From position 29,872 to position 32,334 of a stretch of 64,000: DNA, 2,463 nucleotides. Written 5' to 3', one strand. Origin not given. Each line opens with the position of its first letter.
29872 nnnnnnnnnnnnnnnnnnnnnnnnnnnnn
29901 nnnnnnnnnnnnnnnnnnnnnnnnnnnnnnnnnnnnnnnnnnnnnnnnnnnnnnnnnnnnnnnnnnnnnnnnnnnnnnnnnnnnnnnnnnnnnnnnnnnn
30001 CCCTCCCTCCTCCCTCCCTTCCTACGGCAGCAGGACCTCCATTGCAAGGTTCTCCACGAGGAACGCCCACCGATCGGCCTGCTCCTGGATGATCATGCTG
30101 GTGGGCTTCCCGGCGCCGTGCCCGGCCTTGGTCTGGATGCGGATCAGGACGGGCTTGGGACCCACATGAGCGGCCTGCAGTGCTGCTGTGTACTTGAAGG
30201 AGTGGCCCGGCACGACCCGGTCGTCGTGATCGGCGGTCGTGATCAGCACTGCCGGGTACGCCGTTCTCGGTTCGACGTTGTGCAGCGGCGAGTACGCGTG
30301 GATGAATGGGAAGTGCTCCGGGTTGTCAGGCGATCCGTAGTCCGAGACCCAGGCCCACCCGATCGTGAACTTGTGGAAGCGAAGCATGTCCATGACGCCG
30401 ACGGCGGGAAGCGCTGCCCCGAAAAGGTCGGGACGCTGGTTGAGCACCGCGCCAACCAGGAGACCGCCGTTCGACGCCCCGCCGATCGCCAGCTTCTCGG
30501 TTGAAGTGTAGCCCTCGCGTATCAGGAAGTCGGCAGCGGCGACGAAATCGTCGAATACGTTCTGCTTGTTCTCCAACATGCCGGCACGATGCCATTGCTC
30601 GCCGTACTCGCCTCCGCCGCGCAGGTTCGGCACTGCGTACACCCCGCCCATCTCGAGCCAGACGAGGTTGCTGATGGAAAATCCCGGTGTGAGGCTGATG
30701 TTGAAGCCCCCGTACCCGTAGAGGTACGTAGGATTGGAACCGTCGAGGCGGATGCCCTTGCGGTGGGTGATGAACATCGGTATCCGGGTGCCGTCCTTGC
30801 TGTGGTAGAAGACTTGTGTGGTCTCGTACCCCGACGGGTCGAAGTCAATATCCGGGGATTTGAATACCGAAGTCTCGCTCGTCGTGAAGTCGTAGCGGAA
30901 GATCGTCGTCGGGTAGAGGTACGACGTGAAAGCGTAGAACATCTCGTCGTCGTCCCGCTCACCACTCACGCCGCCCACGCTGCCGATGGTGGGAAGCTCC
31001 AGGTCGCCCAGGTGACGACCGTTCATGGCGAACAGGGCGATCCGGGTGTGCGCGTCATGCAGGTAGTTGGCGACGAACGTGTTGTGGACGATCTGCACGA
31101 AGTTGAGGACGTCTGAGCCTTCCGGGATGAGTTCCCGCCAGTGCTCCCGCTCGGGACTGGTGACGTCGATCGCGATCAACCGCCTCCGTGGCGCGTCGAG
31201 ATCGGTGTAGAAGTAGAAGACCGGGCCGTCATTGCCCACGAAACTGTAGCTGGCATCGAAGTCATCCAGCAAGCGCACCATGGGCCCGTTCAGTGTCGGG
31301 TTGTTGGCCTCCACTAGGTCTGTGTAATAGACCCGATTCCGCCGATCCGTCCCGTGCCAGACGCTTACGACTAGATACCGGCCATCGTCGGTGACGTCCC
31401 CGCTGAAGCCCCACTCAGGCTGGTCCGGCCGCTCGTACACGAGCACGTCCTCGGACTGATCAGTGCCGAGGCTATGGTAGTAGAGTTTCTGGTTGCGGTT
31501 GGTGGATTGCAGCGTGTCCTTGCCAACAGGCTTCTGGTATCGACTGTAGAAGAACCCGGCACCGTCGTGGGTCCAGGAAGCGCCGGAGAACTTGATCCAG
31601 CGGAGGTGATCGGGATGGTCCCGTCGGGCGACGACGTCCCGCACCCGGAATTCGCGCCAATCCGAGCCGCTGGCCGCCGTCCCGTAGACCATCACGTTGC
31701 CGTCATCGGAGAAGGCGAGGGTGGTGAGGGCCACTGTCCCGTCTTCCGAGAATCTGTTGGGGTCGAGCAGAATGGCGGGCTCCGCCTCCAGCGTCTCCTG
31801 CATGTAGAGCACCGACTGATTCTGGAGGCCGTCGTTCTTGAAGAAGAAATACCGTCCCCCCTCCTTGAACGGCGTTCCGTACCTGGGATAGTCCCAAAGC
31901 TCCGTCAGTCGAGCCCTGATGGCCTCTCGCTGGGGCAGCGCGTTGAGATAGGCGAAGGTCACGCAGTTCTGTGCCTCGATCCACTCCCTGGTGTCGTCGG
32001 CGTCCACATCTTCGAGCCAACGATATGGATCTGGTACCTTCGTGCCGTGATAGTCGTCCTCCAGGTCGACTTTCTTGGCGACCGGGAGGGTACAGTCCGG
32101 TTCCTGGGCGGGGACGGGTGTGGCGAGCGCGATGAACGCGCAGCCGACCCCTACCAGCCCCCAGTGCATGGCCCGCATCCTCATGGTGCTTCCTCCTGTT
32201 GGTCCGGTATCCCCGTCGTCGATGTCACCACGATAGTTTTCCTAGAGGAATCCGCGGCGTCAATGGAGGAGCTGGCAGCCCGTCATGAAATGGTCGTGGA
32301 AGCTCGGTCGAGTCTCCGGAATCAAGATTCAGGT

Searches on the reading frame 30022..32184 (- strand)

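Call 78: search_protein_families(library=pfam, proteins=[window:30022-32184:-], max_evalue=0.00001)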
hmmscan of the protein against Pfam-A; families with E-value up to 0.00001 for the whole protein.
window:30022-32184:- (720 aa): 2 families
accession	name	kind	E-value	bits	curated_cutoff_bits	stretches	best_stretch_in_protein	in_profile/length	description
PF02897.21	Peptidase_S9_N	-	3.8e-132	441.4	24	1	35-443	2-413/414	Prolyl oligopeptidase, N-terminal beta-propeller domain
PF00326.27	Peptidase_S9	-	4.2e-64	216.4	22.6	1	501-714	2-211/213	Prolyl oligopeptidase family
